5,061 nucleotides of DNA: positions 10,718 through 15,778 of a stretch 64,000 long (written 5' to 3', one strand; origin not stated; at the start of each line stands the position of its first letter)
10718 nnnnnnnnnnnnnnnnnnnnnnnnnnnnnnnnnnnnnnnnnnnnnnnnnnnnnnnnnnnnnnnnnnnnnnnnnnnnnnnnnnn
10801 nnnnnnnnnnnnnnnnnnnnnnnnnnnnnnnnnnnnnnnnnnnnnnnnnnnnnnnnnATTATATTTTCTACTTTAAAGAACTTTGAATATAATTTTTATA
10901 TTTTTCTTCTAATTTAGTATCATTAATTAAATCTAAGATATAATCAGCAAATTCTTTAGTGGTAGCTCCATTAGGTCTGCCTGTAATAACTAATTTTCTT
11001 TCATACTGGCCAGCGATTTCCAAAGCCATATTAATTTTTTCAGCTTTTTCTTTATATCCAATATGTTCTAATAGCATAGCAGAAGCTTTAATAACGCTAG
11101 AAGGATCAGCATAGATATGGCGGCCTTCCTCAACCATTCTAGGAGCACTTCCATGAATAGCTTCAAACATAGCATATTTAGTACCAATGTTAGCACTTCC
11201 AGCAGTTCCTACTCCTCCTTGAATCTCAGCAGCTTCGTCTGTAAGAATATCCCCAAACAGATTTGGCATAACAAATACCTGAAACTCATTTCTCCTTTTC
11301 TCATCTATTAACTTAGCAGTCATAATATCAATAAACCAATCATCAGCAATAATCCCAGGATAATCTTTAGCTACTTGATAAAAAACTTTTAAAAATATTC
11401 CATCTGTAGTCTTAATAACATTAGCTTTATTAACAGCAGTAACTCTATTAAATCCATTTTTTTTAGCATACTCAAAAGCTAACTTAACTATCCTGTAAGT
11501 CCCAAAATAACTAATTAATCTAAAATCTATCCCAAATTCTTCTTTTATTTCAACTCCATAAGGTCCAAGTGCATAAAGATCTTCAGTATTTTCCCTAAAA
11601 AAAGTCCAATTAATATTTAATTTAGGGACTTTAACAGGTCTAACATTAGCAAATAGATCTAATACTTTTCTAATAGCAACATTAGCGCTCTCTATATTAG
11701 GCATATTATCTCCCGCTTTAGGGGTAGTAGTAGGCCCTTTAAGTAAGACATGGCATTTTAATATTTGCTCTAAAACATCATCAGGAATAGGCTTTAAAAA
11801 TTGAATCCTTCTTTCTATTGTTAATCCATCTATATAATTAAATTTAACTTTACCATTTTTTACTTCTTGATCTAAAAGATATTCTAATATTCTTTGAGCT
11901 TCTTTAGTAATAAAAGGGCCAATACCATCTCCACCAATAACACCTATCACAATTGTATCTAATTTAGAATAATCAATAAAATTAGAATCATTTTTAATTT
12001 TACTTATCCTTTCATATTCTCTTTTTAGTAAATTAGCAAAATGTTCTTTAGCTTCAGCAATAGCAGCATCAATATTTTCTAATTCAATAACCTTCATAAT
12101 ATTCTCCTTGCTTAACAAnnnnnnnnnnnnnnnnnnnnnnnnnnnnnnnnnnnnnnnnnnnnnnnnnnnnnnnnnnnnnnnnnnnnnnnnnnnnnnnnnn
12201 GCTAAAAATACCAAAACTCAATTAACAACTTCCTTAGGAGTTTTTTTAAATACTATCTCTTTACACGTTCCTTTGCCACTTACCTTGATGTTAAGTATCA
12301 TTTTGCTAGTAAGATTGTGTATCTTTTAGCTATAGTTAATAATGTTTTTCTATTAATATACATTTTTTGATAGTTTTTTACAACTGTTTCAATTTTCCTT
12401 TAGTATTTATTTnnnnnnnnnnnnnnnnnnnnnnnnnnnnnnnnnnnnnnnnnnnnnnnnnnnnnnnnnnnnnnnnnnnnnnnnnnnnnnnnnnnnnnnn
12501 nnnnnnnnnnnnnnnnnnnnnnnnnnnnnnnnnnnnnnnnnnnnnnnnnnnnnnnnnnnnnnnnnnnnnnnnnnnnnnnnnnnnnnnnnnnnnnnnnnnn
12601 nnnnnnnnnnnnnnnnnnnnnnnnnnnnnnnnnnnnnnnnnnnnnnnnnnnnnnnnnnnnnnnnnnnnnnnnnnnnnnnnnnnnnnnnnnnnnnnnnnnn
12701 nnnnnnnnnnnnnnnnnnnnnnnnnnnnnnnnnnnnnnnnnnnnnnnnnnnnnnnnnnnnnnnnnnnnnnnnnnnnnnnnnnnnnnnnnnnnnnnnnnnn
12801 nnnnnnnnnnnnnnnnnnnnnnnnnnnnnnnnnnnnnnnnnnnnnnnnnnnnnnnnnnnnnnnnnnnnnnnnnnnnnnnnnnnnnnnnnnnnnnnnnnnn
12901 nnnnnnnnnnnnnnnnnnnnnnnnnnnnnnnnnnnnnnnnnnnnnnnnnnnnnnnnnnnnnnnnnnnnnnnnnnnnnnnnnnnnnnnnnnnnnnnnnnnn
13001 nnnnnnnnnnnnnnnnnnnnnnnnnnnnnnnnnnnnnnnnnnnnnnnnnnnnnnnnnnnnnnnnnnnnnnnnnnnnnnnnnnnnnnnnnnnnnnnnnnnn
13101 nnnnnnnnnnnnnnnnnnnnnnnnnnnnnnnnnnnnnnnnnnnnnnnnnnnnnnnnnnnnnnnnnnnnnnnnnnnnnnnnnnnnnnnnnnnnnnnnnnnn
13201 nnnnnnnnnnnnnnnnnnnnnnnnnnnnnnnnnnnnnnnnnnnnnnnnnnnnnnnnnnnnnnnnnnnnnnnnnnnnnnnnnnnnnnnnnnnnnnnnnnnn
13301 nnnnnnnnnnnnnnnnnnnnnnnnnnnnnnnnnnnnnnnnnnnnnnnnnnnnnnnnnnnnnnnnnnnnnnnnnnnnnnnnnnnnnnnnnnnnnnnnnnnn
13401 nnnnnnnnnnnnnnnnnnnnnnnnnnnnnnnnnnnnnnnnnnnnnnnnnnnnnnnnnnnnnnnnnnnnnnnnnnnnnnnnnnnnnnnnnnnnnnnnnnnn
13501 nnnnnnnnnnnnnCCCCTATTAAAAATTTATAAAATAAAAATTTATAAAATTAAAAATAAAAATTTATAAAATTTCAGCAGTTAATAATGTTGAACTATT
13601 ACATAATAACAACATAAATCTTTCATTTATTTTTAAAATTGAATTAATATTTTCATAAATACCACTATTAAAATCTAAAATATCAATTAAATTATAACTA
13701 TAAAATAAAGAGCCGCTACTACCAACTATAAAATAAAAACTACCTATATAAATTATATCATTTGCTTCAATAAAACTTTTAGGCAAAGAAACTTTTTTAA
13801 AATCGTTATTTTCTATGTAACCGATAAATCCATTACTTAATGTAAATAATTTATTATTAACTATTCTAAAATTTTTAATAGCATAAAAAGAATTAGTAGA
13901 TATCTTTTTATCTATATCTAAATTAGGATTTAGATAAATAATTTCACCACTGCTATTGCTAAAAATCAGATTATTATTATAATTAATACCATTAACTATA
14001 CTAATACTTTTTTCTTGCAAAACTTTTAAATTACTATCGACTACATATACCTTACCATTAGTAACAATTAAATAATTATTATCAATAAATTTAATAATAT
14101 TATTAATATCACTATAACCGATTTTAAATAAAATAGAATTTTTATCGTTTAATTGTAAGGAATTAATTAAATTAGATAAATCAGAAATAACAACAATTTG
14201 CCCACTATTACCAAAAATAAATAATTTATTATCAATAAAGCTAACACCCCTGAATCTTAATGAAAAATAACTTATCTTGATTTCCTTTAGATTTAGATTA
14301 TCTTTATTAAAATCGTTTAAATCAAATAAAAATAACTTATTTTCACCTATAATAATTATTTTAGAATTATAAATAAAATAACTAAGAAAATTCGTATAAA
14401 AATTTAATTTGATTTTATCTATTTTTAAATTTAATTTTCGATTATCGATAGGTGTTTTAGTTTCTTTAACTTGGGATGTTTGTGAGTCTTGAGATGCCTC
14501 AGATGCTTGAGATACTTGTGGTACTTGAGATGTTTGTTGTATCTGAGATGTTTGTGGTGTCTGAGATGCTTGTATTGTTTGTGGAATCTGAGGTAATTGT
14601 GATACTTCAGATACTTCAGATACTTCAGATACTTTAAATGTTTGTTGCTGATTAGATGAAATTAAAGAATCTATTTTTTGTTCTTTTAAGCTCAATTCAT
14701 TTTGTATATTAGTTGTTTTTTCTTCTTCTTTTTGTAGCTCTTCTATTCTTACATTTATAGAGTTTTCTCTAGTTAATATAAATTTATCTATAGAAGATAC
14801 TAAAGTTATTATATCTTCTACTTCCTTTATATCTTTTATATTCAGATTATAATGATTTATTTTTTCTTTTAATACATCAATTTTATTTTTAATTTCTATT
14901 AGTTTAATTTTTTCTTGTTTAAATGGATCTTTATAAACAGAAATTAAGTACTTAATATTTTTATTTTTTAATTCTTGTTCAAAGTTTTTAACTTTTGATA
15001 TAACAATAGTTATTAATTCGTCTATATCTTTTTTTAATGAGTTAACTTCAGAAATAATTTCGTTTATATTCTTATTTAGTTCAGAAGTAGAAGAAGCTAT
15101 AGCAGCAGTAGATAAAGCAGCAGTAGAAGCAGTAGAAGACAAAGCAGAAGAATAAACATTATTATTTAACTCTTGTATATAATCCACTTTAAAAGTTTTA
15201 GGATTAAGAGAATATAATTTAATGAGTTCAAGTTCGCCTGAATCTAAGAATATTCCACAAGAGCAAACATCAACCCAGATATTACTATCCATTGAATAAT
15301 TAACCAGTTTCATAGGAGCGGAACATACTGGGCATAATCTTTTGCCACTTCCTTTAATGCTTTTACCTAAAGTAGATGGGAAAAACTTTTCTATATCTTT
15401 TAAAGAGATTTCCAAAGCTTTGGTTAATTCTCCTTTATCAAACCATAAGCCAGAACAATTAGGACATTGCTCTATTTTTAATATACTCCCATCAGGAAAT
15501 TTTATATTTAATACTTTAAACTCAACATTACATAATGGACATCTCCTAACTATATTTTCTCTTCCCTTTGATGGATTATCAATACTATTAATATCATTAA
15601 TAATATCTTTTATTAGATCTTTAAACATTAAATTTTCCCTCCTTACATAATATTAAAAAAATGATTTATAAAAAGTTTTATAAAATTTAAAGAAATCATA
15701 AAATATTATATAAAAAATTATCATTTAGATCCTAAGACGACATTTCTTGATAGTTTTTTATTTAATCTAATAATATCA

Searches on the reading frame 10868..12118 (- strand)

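Call 77: search_protein_families(library=ncbifam, proteins=[window:10868-12118:-], max_evalue=1e-10)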
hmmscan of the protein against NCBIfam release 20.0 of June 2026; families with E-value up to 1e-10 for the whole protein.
window:10868-12118:- (416 aa): 16 families
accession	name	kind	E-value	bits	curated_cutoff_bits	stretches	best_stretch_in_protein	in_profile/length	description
NF006673.0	PRK09222.1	equivalog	2.5e-80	270.8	509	1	55-403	4-346/482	NADP-dependent isocitrate dehydrogenase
TIGR02088.1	LEU3_arch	subfamily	6.8e-70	235.8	409.8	1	58-393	1-322/324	isopropylmalate/isohomocitrate dehydrogenases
TIGR02924.1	ICDH_alpha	equivalog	9.8e-69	232.6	561.35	1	58-366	3-301/473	isocitrate dehydrogenase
NF040619.1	AksF_Meth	equivalog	2.4e-66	224.1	500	1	58-367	4-318/343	homoisocitrate dehydrogenase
NF040626.1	AksF2_Meth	equivalog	8.8e-66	222.4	540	1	57-398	3-330/333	homoisocitrate dehydrogenase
NF006529.0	PRK08997.1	equivalog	1e-64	218.7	510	1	57-396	5-333/335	isocitrate dehydrogenase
TIGR00175.1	mito_nad_idh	equivalog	2.7e-54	184.6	432.4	1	58-395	6-331/334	isocitrate dehydrogenase (NAD(+))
NF002898.0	PRK03437.1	equivalog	4e-52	177.6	393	1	55-396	4-343/347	3-isopropylmalate dehydrogenase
TIGR00183.1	prok_nadp_idh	equivalog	3e-48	164.7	567.3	2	256-370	275-384/417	isocitrate dehydrogenase (NADP(+))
NF005036.0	PRK06451.1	equivalog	3.5e-47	161.1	484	1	56-398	24-408/412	NADP-dependent isocitrate dehydrogenase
TIGR02089.1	TTC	equivalog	6.7e-46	156.8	470.4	1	58-394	6-348/352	tartrate dehydrogenase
NF005425.0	PRK07006.1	equivalog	2.9e-45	154.8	490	2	256-369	275-383/416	NADP-dependent isocitrate dehydrogenase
NF040855.1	iso_homocit_dh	equivalog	1.6e-43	149.3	680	1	58-399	4-320/345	isocitrate--homoisocitrate dehydrogenase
NF006048.0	PRK08194.1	equivalog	5.2e-42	144.2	501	1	55-396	3-347/352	tartrate dehydrogenase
TIGR00169.1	leuB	equivalog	3.3e-41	141.5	353.2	1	58-368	2-321/349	3-isopropylmalate dehydrogenase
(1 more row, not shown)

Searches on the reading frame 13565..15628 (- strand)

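Call 77: search_protein_families(library=ncbifam, proteins=[window:13565-15628:-], max_evalue=1e-10)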
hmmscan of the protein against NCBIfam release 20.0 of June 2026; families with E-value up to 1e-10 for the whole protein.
window:13565-15628:- (687 aa): 0 families

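Call 85: search_protein_families(library=padloc, proteins=[window:13565-15628:-], max_evalue=0.00001)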
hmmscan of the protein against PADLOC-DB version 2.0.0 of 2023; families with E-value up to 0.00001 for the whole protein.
window:13565-15628:- (687 aa): 0 families

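Call 86: search_protein_families(library=pfam, proteins=[window:13565-15628:-], max_evalue=0.0001)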
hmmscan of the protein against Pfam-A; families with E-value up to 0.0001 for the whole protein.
window:13565-15628:- (687 aa): 1 family
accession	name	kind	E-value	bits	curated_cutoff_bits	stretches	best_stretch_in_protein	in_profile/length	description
PF13453.11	Zn_ribbon_TFIIB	-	2e-15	56.3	22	1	29-73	1-40/41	Transcription factor zinc-finger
